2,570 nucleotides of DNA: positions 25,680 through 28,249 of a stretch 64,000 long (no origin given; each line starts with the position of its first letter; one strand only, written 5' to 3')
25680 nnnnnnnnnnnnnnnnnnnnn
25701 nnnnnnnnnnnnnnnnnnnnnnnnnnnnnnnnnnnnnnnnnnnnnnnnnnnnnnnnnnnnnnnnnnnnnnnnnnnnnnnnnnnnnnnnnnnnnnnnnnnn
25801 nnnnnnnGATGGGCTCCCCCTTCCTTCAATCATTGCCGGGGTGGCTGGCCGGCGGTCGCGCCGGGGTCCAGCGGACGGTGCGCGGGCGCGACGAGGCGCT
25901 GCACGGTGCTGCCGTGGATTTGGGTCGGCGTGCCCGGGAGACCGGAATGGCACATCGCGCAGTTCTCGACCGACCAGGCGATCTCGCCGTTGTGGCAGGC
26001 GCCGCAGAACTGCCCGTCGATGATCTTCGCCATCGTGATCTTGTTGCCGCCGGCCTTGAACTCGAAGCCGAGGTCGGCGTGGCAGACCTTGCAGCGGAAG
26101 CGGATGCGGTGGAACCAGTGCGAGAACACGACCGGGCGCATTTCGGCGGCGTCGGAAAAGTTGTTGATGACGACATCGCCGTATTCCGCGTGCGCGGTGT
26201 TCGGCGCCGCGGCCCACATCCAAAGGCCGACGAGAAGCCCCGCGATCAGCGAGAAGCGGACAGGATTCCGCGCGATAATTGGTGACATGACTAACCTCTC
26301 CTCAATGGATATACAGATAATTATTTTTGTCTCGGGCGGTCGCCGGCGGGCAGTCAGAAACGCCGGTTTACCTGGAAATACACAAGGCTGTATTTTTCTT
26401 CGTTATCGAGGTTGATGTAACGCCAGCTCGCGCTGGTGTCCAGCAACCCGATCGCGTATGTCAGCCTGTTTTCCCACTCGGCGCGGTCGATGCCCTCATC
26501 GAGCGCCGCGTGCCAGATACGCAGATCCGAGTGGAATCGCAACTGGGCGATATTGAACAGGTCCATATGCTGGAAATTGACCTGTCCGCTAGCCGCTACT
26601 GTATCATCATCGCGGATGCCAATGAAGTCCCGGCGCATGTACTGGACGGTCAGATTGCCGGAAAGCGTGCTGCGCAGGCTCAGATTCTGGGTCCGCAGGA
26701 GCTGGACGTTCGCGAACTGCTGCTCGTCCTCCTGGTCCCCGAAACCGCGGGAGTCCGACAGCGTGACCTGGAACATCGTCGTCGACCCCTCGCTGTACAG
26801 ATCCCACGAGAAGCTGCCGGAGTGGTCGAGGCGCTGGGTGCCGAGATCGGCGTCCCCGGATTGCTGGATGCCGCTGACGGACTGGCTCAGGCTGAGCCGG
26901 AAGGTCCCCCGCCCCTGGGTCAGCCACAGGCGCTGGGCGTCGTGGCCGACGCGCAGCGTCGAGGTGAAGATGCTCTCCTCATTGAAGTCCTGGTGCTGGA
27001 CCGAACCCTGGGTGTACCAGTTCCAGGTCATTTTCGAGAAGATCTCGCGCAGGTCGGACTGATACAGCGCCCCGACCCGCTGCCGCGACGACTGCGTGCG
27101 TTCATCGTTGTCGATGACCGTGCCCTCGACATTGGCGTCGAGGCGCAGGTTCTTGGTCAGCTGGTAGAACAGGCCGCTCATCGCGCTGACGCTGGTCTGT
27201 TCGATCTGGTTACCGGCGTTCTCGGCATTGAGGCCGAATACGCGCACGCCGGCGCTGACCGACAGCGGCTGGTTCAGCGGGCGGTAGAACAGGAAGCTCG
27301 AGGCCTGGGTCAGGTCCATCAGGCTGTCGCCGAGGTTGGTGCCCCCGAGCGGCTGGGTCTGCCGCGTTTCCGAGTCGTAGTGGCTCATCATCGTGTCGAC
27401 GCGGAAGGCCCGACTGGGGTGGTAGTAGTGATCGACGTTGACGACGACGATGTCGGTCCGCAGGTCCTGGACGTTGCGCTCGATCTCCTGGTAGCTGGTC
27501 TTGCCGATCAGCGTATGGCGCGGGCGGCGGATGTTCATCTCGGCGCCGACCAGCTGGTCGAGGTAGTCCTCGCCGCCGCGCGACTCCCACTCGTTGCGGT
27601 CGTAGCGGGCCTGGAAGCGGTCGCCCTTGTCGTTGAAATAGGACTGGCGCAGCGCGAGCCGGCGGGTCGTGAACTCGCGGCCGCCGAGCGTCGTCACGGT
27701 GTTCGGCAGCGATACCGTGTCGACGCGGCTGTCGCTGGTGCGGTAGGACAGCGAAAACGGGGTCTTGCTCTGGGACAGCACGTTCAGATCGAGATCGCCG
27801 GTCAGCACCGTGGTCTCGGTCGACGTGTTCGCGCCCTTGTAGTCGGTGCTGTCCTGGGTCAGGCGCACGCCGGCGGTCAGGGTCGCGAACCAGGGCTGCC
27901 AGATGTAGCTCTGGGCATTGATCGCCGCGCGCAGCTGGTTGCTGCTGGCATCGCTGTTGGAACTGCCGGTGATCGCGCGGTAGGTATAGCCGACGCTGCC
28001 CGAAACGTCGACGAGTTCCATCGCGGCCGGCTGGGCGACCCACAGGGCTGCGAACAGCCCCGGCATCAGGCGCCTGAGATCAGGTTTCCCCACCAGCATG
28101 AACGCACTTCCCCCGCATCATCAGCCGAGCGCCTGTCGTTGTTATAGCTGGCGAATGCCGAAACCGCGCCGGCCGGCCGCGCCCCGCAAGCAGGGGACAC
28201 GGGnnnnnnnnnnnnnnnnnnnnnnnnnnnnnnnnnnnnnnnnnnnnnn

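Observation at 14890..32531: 17-kb minus-strand gene train: multiheme cytochromes, dedicated System II maturation, NHL propellers, cupredoxin lipoprotein, OM beta-barrels and a PPIase — candidate porin-cytochrome electron conduit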

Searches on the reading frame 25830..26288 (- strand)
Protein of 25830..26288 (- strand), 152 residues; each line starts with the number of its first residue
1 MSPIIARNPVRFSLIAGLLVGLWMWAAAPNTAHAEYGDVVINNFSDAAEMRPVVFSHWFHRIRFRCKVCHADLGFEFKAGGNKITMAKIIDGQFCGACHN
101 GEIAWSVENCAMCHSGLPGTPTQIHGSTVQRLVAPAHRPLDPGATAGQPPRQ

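Call 4: search_protein_families(library=pfam, max_evalue=0.01, proteins=[window:25830-26288:-])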
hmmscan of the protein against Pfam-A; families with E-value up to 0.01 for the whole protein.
window:25830-26288:- (152 aa): 2 families
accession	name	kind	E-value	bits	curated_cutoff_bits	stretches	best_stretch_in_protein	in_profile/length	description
PF14522.11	Cytochrome_C7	-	9.5e-16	57.8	24.8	1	53-115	1-67/67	Cytochrome c7 and related cytochrome c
PF02085.21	Cytochrom_CIII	-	4.5e-05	24.2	22.9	1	46-72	14-39/101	Class III cytochrome C family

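Call 15: search_protein_families(library=ncbifam, max_evalue=0.001, proteins=[window:25830-26288:-])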
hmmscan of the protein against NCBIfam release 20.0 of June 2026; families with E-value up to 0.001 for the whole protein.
window:25830-26288:- (152 aa): 1 family
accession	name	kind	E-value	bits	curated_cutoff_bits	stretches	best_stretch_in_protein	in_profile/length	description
TIGR04257.1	nanowire_3heme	domain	2.3e-19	69.3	40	1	47-115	7-75/75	c(7)-type cytochrome triheme domain-containing protein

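Call 89: search_solved_structures(query=window:25830-26288:-, max_evalue=0.01)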
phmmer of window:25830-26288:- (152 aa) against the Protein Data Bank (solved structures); distinct sequences matched with E-value up to 0.01: 4.
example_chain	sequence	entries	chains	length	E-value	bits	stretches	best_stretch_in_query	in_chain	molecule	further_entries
3ov0_A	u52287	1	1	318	5.3e-45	156.2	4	52-118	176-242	Cytochrome c family protein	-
3oue_A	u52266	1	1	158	2.5e-25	92.2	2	52-118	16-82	Cytochrome c family protein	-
3ouq_A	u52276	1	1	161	5e-20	75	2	53-117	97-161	Cytochrome c family protein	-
1rwj_A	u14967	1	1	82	6.8e-14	55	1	52-116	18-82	Cytochrome c family protein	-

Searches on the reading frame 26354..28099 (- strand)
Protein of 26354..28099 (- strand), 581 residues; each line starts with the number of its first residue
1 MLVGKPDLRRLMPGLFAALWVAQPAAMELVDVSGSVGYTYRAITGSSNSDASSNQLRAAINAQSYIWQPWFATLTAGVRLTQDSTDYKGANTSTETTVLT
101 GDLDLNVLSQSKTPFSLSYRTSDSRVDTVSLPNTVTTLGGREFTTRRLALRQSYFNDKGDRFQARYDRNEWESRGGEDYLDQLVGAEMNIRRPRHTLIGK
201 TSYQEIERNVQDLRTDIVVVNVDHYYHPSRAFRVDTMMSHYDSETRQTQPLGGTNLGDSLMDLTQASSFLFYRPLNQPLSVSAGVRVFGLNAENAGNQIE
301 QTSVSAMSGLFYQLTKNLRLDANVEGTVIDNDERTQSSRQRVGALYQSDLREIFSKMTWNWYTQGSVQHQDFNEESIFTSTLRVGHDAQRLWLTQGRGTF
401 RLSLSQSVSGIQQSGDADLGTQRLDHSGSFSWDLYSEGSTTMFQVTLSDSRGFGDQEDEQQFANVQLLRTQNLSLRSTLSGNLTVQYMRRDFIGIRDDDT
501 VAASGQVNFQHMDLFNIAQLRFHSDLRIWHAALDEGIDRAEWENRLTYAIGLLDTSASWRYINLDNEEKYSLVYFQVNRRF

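Call 4: search_protein_families(library=pfam, max_evalue=0.01, proteins=[window:26354-28099:-])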
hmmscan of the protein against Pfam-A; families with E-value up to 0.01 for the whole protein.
window:26354-28099:- (581 aa): 0 families

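Call 14: find_homologous_proteins(query=window:26354-28099:-)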
Query window:26354-28099:- (581 aa): 107 proteins with E <= 0.001 among 8000 candidates.
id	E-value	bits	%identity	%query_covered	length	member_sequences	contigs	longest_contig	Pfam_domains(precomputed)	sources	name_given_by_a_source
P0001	0.0e+0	1297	100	100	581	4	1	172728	-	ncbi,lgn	-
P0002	0.0e+0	1159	88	100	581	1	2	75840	-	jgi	jgi:hypothetical protein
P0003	0.0e+0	1147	87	100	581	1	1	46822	-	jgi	jgi:hypothetical protein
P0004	0.0e+0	1114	86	98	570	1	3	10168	-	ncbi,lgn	-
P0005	0.0e+0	1087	83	100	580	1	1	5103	-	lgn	-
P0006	0.0e+0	1072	83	100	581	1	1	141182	-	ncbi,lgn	-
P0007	0.0e+0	1046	80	100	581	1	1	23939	-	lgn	-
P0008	3.4e-241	820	64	100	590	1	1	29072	-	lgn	-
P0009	2.2e-238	811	64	98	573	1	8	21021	-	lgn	-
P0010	3.2e-237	807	62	100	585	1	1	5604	-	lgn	-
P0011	8.2e-236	802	62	100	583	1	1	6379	-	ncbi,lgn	-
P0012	1.1e-235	802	64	98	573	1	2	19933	-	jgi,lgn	jgi:hypothetical protein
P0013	1.9e-234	797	62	100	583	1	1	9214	-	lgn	-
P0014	4.4e-233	793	62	100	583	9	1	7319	-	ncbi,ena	-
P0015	8.3e-231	786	62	100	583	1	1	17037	-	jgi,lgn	-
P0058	6.7e-133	462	43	100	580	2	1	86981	-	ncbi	-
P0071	2.4e-125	437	42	97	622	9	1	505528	-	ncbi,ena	-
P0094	5.7e-113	397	38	100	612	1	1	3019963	-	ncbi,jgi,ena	jgi:hypothetical protein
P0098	3.4e-97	345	36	98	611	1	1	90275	-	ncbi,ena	-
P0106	4.5e-19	87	26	90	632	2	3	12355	-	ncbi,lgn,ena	-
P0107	7.8e-12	63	25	93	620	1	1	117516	-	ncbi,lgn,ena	-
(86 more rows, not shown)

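Call 15: search_protein_families(library=ncbifam, max_evalue=0.001, proteins=[window:26354-28099:-])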
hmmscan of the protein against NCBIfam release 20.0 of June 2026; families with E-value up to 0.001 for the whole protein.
window:26354-28099:- (581 aa): 0 families

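Call 17: list_cluster_members(proteins=[P0001, P0094, P0071, P0058, P0098])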
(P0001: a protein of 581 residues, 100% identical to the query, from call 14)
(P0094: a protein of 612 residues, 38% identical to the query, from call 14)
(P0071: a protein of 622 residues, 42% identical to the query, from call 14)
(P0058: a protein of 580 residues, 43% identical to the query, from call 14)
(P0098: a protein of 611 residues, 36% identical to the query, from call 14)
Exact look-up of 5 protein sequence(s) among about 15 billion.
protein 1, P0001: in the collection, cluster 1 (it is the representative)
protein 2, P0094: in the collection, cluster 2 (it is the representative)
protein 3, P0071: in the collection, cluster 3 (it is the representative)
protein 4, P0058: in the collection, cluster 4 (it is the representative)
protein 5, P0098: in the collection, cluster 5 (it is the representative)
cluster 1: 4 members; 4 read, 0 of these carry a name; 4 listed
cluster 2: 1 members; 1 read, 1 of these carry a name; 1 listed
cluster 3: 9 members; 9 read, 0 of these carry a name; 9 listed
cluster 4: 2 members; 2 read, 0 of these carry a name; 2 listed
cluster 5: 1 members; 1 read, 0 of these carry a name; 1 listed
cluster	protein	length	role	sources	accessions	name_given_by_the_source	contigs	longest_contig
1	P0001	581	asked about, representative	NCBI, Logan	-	-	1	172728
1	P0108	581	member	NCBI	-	-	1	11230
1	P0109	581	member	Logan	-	-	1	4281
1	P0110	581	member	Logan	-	-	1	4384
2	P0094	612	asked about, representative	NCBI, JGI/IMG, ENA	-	hypothetical protein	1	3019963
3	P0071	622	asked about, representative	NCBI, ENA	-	-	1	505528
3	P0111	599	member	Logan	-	-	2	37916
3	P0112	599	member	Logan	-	-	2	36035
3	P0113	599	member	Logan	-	-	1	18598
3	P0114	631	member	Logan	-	-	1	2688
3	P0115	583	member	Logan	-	-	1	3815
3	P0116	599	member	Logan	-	-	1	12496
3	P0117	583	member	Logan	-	-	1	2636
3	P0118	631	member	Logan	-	-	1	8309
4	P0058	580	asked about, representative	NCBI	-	-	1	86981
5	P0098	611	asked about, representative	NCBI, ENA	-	-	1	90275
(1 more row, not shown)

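Call 20: find_related_loci(query=A2, collection=genome_contigs, flank=10000)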
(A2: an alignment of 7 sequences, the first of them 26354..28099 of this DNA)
Query A2 (581 aa) in genome_contigs; peptide patterns used: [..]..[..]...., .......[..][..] (x = any residue, [..] = any of these).
49 stretches matched a pattern; 23 encode a relative of the query (tblastn E <= 1e-3); 23 distinct loci.
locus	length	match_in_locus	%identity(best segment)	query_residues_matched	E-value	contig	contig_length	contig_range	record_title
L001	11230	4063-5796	94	1-578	0e+0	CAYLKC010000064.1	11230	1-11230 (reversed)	MAG TPA_asm: uncultured Chromatiales bacterium isolate SRP193661_co1_52 genome assembly, contig: NODE_5789_length_11230_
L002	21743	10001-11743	83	1-581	0e+0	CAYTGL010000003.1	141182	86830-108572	MAG TPA_asm: uncultured Chromatiales bacterium isolate SRP344714_co2_391 genome assembly, contig: NODE_237_length_141182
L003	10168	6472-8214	86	1-581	0e+0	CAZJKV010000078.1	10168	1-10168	MAG TPA_asm: uncultured Chromatiales bacterium isolate SRP217488_co1_178 genome assembly, contig: NODE_5442_length_10168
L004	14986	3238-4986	62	1-581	0e+0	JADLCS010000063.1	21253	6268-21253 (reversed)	MAG: Gammaproteobacteria bacterium isolate SJ243 c_000000852849, whole genome shotgun sequence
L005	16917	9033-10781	62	1-581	0e+0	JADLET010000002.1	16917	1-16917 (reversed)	MAG: Gammaproteobacteria bacterium isolate SJ336 c_000000043745, whole genome shotgun sequence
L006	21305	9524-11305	61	1-581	0e+0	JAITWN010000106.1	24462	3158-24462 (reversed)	MAG: Chromatiales bacterium isolate Xx448_bin22 k119_586603, whole genome shotgun sequence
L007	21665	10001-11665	62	31-581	0e+0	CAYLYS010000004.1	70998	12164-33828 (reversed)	MAG TPA_asm: uncultured Chromatiales bacterium isolate SRP344714_co1_271 genome assembly, contig: NODE_839_length_70998_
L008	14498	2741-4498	59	1-581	0e+0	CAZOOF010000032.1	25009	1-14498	MAG TPA_asm: uncultured Chromatiales bacterium isolate SRP268622_co1_573 genome assembly, contig: NODE_4089_length_25009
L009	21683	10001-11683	59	25-581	0e+0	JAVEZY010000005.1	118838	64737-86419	MAG: Gammaproteobacteria bacterium isolate BF4_77 NODE_390_length_118838_cov_23.772574_Biofilm4, whole genome shotgun se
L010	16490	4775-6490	50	18-581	0e+0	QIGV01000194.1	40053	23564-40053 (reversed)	MAG: Gammaproteobacteria bacterium isolate SZUA-140 Ga0063293_10000342, whole genome shotgun sequence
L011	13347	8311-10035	50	19-581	0e+0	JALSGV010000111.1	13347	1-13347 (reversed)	MAG: Gammaproteobacteria bacterium isolate 354-166_maxbin2_scaf2bin.143 354-166_scaffold_4626_c1, whole genome shotgun s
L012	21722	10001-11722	50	20-581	2e-179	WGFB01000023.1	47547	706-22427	MAG: Gammaproteobacteria bacterium isolate S146_68 k151_21022, whole genome shotgun sequence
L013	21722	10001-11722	49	8-581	4e-178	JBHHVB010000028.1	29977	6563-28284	MAG: Gammaproteobacteria bacterium isolate S.4.sp3_bin.46 NODE_447_length_29977_cov_6.699185, whole genome shotgun seque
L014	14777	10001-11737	46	4-581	1e-168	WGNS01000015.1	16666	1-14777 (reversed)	MAG: Gammaproteobacteria bacterium isolate RI_283 c_000000037646, whole genome shotgun sequence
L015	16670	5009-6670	47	30-581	3e-167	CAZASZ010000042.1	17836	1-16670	MAG TPA_asm: uncultured Gammaproteobacteria bacterium isolate binchicken_co275_411 genome assembly, contig: NODE_4250_le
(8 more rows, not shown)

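Call 21: find_encoding_contigs(protein=P0094, flank=10000, max_places=2)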
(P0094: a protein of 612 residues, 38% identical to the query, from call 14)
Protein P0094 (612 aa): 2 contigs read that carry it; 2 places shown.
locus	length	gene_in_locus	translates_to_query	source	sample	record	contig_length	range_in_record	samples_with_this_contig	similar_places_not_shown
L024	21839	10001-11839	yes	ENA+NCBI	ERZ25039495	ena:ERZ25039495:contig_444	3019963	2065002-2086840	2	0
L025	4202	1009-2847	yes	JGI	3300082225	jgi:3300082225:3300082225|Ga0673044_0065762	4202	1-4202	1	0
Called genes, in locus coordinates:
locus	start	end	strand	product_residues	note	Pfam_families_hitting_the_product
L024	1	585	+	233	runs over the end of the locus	PF03013:Pyr_excise, PF08349:DUF1722 (faint)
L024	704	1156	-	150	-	PF03073:TspO_MBR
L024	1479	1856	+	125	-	-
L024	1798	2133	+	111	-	-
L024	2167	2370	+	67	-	-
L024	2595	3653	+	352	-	-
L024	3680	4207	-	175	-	PF00578:AhpC-TSA, PF08534:Redoxin, PF00085:Thioredoxin, PF13098:Thioredoxin_2 (weak), PF13905:Thioredoxin_8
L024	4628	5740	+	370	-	PF00034:Cytochrom_C (faint), PF03150:CCP_MauG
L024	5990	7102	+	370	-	PF13609:Porin_4, PF00267:Porin_1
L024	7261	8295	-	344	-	-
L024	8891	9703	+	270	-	PF09699:Paired_CXXCH_1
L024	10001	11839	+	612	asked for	-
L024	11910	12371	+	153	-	PF14522:Cytochrome_C7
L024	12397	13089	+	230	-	PF14522:Cytochrome_C7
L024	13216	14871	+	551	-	-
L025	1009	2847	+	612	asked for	-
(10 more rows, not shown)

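Call 22: find_encoding_contigs(protein=P0001, flank=10000, max_places=3)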
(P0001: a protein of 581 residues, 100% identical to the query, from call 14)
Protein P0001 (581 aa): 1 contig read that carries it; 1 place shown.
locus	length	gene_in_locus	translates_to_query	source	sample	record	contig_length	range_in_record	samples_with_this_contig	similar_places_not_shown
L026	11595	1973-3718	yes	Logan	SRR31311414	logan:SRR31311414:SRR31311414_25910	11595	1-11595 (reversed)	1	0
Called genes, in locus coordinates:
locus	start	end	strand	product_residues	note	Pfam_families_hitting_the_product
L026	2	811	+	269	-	?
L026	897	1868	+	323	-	PF13623:SurA_N_2 (weak), PF13624:SurA_N_3 (weak), PF13145:Rotamase_2, PF13616:Rotamase_3, PF00639:Rotamase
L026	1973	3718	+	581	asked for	-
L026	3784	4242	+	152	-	PF14522:Cytochrome_C7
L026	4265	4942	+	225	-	PF14522:Cytochrome_C7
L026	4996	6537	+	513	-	PF25489:At5g54830 (weak)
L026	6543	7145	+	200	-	PF14522:Cytochrome_C7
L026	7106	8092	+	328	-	PF17170:DUF5128 (faint), PF01436:NHL (faint)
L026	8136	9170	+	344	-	PF08450:SGL (faint), PF01436:NHL (faint), PF17170:DUF5128 (weak)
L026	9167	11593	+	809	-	?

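Call 34: find_encoding_contigs(protein=P0107, flank=10000, max_places=2)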
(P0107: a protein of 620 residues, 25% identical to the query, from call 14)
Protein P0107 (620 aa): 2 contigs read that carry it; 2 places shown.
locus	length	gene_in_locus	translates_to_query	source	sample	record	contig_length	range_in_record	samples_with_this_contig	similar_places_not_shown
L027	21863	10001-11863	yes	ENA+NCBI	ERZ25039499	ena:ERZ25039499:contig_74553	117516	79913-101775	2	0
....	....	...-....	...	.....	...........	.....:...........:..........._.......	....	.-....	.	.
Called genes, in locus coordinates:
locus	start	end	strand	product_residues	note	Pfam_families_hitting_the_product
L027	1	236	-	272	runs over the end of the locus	PF07722:Peptidase_C26, PF00117:GATase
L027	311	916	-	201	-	-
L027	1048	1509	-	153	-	PF03918:CcmH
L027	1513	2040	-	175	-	PF00578:AhpC-TSA, PF08534:Redoxin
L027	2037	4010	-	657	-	PF01578:Cytochrom_C_asm, PF16327:CcmF_C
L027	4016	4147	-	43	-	-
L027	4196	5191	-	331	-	PF14495:Cytochrom_C550 (faint), PF13442:Cytochrome_CBB3, PF00034:Cytochrom_C, PF13442:Cytochrome_CBB3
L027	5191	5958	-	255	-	PF00034:Cytochrom_C (weak), PF13442:Cytochrome_CBB3, PF00034:Cytochrom_C, PF13442:Cytochrome_CBB3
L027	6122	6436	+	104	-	PF13442:Cytochrome_CBB3, PF00034:Cytochrom_C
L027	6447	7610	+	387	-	PF25021:TEN_NHL (faint), PF17170:DUF5128 (faint), PF01436:NHL (faint), PF06739:SBBP (faint), PF08450:SGL (faint)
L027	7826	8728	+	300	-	PF09699:Paired_CXXCH_1 (faint)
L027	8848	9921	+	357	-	PF13624:SurA_N_3 (weak), PF13145:Rotamase_2, PF13616:Rotamase_3, PF00639:Rotamase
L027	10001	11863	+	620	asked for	-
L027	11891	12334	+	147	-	PF14522:Cytochrome_C7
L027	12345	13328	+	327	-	PF13442:Cytochrome_CBB3, PF00034:Cytochrom_C, PF14522:Cytochrome_C7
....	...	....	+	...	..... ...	-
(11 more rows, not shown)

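Call 35: find_encoding_contigs(protein=P0106, flank=10000, max_places=2)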
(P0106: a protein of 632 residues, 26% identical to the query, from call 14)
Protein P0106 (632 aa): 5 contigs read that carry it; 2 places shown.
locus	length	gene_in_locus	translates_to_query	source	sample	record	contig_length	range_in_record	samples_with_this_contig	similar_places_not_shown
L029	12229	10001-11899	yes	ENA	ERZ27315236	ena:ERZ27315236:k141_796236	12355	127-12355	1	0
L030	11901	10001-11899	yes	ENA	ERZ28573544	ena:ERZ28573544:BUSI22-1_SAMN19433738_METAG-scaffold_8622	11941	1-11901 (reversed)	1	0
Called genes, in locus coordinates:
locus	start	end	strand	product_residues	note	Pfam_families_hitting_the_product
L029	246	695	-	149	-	PF03918:CcmH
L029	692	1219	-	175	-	PF00578:AhpC-TSA, PF08534:Redoxin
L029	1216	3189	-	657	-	PF01578:Cytochrom_C_asm, PF16327:CcmF_C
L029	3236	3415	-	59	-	PF04995:CcmD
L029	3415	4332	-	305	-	PF01578:Cytochrom_C_asm, PF27518:CcmC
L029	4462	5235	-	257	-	PF00034:Cytochrom_C, PF13442:Cytochrome_CBB3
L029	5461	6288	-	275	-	PF00034:Cytochrom_C (weak), PF13442:Cytochrome_CBB3, PF00034:Cytochrom_C, PF13442:Cytochrome_CBB3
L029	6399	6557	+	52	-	-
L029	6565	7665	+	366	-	PF25021:TEN_NHL (faint), PF08450:SGL (faint), PF06739:SBBP (faint), PF01436:NHL (weak), PF17170:DUF5128 (weak)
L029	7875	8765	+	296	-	PF14522:Cytochrome_C7 (faint), PF09699:Paired_CXXCH_1 (faint)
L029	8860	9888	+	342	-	PF13624:SurA_N_3 (weak), PF13145:Rotamase_2, PF13616:Rotamase_3, PF00639:Rotamase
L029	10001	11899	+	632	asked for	-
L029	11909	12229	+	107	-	?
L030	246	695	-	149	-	PF03918:CcmH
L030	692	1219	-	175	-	PF00578:AhpC-TSA, PF08534:Redoxin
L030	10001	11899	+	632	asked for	?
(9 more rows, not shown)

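Call 52: predict_structure(alignment_id=A1)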
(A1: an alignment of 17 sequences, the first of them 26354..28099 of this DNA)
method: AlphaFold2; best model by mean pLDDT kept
length: 581 residues; sequences in the alignment: 17
mean_pLDDT: 83.9   pTM: 0.63
mean pLDDT of the five models: 83.9, 81.4, 80.4, 67.6, 65.2
residues with pLDDT >= 90: 305; 70-90: 176; 50-70: 58; < 50: 42
segments of 3 or more residues with pLDDT < 50: 1-26, 127-140
pLDDT, mean of each block of 10 residues (from residue 1): 37 46 49 91 79 90 74 85 79 78 82 89 59 41 82 92 95 76 96 95 88 88 95 97 82 64 97 92 96 83 96 92 95 91 91 75 95 90 94 83 94 87 94 90 95 85 95 89 93 71 91 67 90 67 90 91 83 93 86
secondary structure, 60 per line:
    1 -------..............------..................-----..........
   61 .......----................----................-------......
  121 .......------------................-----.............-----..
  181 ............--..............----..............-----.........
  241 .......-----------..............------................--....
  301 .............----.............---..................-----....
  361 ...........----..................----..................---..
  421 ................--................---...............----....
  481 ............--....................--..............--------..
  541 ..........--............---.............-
elements in order: H8-21 E28-45 E51-67 E72-87 E92-107 E115-127 E140-155 E161-173 E179-192 E195-208 E213-226 E232-247 E259-272 E279-294 E297-313 E318-330 E334-351 E357-371 E376-393 E398-415 E419-436 E439-454 E458-472 E477-492 E495-514 E517-530 E539-550 E553-564 E568-580

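Call 53: search_protein_representatives(alignment_id=A1)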
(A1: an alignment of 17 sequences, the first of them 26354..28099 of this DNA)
Query: 17 sequences, 584 profile positions. Proteins with E-value up to 0.001 (for the whole library): 828; up to 1e-10: 744; up to 1e-30: 503. The best 150 are listed.
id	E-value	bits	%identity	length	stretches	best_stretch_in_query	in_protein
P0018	2.6e-248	841.6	-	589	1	2-584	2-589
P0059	2.4e-238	808.7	-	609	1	14-584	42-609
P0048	1.1e-228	776.9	-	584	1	16-584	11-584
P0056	2.0e-226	769.3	-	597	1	12-584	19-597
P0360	6.6e-217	737.9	-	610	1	8-584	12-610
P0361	2.8e-199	679.7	-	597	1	8-584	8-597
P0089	7.2e-199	678.4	-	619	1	5-584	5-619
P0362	5.8e-191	652.3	-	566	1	22-584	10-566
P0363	3.2e-190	649.8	-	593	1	14-584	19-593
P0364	7.5e-185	632.1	-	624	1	23-584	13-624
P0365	1.8e-183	627.5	-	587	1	27-584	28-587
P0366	1.1e-181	621.7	-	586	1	12-584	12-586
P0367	1.4e-180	618.0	-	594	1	14-584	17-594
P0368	6.4e-180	615.8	-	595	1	14-584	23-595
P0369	6.3e-177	605.9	-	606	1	15-584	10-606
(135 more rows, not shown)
